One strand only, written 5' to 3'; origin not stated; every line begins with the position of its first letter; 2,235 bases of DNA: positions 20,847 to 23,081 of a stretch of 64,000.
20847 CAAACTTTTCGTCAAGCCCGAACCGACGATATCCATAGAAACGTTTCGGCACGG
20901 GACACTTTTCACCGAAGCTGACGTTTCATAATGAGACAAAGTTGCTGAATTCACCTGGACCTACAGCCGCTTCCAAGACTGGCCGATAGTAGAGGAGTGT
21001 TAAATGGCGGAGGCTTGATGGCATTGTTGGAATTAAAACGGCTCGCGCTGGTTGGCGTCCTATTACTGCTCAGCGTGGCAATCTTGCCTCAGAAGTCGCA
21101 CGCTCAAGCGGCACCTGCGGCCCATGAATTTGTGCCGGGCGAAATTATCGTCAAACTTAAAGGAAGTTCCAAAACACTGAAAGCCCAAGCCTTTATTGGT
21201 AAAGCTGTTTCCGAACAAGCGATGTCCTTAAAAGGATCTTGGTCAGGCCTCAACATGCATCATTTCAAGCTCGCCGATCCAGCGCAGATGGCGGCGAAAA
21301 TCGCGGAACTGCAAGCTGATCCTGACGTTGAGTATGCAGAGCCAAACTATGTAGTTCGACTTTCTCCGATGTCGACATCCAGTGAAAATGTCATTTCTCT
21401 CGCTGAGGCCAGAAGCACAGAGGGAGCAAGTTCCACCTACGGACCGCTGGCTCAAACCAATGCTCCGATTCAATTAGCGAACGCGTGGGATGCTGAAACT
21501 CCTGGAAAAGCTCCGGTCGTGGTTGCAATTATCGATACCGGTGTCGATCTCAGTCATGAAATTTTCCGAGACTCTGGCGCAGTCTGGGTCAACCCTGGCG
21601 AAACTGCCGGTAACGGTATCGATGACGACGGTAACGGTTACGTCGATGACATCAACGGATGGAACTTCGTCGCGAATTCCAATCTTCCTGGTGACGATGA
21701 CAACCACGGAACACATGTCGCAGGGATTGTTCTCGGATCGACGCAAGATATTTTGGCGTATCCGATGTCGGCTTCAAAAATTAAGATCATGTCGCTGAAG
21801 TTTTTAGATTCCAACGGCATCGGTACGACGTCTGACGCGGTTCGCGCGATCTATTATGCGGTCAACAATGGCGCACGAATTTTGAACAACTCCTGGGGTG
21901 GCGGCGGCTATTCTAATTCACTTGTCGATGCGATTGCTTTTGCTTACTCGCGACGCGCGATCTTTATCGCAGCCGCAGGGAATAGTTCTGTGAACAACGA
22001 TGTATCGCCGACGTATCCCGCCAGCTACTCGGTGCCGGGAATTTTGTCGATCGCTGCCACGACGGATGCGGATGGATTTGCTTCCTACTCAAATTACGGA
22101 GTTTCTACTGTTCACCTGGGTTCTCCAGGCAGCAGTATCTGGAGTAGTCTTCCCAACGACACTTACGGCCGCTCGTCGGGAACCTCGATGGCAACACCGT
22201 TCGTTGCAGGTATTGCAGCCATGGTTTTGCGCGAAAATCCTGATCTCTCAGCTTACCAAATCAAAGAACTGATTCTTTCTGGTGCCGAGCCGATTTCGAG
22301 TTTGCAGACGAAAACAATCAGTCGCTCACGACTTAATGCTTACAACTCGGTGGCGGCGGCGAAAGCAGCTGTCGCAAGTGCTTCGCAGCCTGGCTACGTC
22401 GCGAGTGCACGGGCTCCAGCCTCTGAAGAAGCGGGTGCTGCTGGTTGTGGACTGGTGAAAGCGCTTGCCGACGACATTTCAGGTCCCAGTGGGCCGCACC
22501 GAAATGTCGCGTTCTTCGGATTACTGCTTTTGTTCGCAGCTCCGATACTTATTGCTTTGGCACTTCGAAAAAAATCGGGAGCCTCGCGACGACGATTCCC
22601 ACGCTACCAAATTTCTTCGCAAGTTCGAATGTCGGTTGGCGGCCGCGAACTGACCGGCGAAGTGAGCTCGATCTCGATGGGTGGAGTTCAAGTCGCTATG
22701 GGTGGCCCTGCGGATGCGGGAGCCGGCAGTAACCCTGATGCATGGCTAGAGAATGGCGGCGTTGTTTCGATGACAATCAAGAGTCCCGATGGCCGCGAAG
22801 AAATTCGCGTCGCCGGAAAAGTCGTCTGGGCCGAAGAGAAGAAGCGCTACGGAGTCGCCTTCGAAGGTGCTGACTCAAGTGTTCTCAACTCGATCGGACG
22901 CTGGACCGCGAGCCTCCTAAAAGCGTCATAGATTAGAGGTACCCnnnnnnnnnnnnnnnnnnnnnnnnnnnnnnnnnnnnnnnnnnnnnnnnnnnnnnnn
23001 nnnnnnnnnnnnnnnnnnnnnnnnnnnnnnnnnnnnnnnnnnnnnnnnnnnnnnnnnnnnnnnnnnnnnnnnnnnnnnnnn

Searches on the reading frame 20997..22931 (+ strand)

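Call 73: search_protein_families(library=pfam, proteins=[window:20997-22931:+], max_evalue=0.00001)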
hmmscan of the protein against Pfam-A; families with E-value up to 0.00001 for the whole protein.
window:20997-22931:+ (644 aa): 3 families
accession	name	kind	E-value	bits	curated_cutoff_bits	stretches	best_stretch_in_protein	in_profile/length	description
PF00082.27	Peptidase_S8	-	2.4e-51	175.2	21.8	1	174-430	4-273/288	Subtilase family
PF07238.19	PilZ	-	1.9e-14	54.2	22.5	1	531-637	2-100/102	PilZ domain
PF22148.1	Fervidolysin_NPro-like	-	4.4e-11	43.4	21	1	32-117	2-81/81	Fervidolysin N-terminal prodomain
